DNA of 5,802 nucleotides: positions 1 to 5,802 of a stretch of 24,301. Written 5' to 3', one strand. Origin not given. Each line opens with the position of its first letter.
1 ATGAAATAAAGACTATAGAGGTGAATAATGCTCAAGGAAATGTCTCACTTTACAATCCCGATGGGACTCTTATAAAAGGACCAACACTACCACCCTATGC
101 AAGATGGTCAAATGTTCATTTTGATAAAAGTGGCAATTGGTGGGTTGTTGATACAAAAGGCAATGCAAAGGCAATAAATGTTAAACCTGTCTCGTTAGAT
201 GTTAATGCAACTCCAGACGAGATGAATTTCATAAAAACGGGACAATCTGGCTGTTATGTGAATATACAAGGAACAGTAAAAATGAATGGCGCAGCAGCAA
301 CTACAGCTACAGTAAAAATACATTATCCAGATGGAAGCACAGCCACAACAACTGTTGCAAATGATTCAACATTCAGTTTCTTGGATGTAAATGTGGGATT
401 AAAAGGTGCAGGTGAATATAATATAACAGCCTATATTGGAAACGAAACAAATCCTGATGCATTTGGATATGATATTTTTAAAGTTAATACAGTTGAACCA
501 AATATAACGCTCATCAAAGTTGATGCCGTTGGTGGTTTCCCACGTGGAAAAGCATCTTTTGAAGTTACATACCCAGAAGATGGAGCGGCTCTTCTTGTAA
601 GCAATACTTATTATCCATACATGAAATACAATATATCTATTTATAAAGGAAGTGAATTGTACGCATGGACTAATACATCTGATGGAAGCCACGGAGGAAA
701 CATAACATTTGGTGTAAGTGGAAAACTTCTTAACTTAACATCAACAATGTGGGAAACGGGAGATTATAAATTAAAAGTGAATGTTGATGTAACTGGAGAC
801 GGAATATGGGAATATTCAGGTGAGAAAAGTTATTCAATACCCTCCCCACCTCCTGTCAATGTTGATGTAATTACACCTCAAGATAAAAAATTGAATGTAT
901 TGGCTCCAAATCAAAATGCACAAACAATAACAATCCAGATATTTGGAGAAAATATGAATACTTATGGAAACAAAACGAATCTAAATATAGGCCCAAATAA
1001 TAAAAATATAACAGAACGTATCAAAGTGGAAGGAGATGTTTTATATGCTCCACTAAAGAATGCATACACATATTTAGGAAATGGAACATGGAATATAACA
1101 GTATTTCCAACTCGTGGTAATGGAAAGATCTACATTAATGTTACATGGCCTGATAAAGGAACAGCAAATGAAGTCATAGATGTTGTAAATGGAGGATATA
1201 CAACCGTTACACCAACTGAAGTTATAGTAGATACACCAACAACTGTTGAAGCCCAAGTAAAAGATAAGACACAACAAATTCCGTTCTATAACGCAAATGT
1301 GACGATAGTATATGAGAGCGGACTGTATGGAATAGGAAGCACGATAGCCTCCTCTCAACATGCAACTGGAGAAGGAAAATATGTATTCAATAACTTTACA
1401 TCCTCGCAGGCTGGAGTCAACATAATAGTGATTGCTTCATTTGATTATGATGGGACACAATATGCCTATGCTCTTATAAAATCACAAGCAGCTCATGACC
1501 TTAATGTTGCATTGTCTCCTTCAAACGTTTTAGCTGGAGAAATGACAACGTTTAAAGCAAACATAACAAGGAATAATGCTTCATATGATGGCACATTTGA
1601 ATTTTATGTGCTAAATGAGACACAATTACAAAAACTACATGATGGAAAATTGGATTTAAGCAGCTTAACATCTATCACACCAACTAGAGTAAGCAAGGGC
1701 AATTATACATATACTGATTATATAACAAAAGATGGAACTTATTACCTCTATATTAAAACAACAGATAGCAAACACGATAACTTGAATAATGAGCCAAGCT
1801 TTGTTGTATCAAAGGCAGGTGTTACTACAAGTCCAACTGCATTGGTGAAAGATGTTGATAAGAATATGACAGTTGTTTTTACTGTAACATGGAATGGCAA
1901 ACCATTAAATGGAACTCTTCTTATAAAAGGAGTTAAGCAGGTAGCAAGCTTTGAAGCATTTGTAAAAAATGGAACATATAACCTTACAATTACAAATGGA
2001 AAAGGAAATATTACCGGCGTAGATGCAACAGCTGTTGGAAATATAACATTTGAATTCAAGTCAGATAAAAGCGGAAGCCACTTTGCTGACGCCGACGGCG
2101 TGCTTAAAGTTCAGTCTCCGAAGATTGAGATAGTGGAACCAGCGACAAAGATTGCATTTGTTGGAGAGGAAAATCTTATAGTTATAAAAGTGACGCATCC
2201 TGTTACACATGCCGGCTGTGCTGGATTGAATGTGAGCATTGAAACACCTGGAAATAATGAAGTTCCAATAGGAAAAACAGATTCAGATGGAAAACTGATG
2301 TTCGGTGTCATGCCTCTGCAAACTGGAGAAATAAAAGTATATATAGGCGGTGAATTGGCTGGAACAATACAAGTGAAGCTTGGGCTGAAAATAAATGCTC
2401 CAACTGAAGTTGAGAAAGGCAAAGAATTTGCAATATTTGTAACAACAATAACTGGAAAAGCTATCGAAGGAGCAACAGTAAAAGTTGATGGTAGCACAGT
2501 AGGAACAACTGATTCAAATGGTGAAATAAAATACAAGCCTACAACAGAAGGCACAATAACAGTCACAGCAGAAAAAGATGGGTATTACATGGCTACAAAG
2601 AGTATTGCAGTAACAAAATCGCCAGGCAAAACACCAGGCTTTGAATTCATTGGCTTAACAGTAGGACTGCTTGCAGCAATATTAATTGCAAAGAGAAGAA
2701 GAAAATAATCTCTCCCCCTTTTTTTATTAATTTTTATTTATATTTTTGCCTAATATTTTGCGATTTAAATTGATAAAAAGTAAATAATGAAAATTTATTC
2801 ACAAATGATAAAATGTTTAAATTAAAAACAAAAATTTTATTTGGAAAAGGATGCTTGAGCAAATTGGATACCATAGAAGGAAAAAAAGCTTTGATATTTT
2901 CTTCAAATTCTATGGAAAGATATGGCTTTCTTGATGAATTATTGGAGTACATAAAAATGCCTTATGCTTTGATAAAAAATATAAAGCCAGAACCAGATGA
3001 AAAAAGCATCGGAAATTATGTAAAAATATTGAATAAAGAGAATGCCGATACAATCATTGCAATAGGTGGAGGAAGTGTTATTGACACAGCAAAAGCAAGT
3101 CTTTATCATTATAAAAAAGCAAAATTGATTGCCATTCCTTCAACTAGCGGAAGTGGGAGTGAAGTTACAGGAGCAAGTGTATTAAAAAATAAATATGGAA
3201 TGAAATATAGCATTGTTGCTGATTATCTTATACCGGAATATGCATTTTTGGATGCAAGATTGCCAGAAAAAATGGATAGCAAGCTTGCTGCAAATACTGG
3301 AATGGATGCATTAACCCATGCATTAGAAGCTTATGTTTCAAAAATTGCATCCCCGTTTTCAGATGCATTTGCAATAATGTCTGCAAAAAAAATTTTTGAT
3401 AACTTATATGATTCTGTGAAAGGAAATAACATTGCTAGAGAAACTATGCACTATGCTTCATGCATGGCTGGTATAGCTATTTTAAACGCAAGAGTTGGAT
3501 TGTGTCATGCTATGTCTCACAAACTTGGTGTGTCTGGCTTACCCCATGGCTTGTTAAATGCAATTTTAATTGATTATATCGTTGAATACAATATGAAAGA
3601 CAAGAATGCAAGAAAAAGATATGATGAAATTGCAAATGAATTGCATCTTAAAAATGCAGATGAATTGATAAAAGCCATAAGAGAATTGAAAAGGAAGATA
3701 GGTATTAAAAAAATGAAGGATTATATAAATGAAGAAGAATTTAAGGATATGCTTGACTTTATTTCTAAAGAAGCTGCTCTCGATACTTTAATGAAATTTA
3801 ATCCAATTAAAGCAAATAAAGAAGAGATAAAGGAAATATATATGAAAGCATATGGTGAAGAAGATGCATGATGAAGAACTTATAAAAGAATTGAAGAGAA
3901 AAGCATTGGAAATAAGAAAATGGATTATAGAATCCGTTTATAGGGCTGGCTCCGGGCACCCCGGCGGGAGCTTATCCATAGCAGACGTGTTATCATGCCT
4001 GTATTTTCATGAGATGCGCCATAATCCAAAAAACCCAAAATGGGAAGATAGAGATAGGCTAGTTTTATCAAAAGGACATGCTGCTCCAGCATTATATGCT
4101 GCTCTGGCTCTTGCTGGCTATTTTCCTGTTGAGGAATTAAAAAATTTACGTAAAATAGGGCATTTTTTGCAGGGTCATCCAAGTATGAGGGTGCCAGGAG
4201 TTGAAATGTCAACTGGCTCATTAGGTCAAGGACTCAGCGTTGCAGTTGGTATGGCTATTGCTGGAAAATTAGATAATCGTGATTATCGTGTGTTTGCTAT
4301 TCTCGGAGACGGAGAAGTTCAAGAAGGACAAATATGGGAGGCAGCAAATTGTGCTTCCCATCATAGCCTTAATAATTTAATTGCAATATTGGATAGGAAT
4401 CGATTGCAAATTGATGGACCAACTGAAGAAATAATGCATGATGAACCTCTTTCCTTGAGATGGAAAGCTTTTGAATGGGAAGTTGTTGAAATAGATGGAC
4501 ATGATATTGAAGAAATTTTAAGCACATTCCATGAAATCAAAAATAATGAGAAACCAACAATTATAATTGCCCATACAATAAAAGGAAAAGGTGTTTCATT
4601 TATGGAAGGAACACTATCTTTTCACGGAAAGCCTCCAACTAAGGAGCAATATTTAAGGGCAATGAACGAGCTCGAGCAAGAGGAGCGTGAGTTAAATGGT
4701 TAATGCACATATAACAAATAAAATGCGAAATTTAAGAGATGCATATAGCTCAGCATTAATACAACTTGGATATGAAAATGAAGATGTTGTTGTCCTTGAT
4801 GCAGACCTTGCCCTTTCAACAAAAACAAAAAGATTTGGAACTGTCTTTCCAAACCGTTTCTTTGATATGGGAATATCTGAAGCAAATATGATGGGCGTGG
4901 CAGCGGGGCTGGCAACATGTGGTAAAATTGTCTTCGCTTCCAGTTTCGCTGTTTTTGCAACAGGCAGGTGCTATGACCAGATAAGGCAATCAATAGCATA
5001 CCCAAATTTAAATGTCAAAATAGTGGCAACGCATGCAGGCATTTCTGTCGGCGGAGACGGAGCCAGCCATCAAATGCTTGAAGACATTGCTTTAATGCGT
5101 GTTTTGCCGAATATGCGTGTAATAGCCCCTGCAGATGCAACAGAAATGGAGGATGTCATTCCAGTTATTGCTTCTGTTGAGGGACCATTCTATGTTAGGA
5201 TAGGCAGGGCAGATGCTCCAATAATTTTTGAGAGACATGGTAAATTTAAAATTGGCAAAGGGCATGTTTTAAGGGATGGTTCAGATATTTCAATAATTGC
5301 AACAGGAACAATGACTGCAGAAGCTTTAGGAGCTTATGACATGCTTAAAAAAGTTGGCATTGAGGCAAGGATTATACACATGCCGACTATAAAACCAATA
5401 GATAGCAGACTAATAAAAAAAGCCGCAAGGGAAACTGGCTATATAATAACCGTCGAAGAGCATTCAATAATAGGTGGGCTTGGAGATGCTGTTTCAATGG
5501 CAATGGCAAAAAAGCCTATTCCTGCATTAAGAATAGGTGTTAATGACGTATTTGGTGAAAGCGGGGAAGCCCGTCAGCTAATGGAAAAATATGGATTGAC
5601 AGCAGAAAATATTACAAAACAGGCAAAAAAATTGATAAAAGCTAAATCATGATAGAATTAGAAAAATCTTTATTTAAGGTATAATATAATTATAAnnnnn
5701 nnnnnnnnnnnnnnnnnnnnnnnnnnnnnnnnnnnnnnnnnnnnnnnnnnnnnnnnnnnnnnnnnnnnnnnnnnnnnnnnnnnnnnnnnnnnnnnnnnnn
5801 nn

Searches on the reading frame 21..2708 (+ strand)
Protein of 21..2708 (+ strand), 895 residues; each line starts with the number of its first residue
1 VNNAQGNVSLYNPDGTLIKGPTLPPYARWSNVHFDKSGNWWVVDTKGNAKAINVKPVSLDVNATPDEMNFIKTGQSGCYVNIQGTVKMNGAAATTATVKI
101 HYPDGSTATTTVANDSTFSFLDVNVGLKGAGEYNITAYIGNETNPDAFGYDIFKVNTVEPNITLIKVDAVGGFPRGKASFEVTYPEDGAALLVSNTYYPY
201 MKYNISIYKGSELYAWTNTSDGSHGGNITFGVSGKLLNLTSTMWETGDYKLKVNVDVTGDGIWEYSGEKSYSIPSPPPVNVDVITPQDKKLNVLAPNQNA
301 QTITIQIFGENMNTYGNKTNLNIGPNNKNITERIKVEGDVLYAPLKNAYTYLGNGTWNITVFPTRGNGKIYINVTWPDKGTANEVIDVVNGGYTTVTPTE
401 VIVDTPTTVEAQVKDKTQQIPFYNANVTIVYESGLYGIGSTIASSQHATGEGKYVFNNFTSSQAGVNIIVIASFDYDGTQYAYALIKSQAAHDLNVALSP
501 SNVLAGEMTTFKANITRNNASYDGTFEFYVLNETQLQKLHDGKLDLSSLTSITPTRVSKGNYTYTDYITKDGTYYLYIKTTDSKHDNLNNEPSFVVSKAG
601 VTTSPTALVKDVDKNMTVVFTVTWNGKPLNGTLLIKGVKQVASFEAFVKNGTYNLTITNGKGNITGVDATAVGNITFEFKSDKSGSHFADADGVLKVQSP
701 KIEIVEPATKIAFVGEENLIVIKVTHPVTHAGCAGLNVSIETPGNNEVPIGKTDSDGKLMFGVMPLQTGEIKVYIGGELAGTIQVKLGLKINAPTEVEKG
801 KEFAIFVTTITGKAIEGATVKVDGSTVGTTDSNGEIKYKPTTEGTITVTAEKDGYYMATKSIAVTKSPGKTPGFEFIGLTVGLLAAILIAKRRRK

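Call 63: search_protein_families(library=pfam, proteins=[window:21-2708:+], max_evalue=0.00001)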
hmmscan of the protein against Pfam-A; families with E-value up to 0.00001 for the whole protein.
window:21-2708:+ (895 aa): 1 family
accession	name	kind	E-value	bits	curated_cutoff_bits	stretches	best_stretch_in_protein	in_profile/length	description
PF13620.12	CarboxypepD_reg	-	1.2e-08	35.6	32.3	1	806-867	5-72/82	Carboxypeptidase regulatory-like domain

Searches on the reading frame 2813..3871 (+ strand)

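Call 63: search_protein_families(library=pfam, proteins=[window:2813-3871:+], max_evalue=0.00001)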
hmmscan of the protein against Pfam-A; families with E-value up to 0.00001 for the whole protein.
window:2813-3871:+ (352 aa): 3 families
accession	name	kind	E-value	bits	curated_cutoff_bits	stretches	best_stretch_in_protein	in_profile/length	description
PF25137.1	ADH_Fe_C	-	3.1e-42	144.9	27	1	160-347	2-194/194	Fe-containing alcohol dehydrogenase family, C-terminal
PF00465.25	Fe-ADH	-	3.4e-34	118.3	31.3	1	6-147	2-167/168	Iron-containing alcohol dehydrogenase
PF13685.12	Fe-ADH_2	-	2.7e-07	31.1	28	1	41-136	39-132/149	Iron-containing alcohol dehydrogenase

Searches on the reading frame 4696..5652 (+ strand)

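Call 63: search_protein_families(library=pfam, proteins=[window:4696-5652:+], max_evalue=0.00001)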
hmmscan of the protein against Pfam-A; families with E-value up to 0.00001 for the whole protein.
window:4696-5652:+ (318 aa): 3 families
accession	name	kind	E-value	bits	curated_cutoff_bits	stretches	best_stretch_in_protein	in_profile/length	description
PF02779.29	Transket_pyr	-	5.6e-44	150.3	27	1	12-173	4-171/174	Transketolase, pyrimidine binding domain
PF02780.25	Transketolase_C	-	3.9e-32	111.2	25.9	1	187-306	1-124/124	Transketolase, C-terminal domain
PF22613.1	Transketolase_C_1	-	1.4e-06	29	27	1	195-302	11-113/113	Transketolase-like TK C-terminal domain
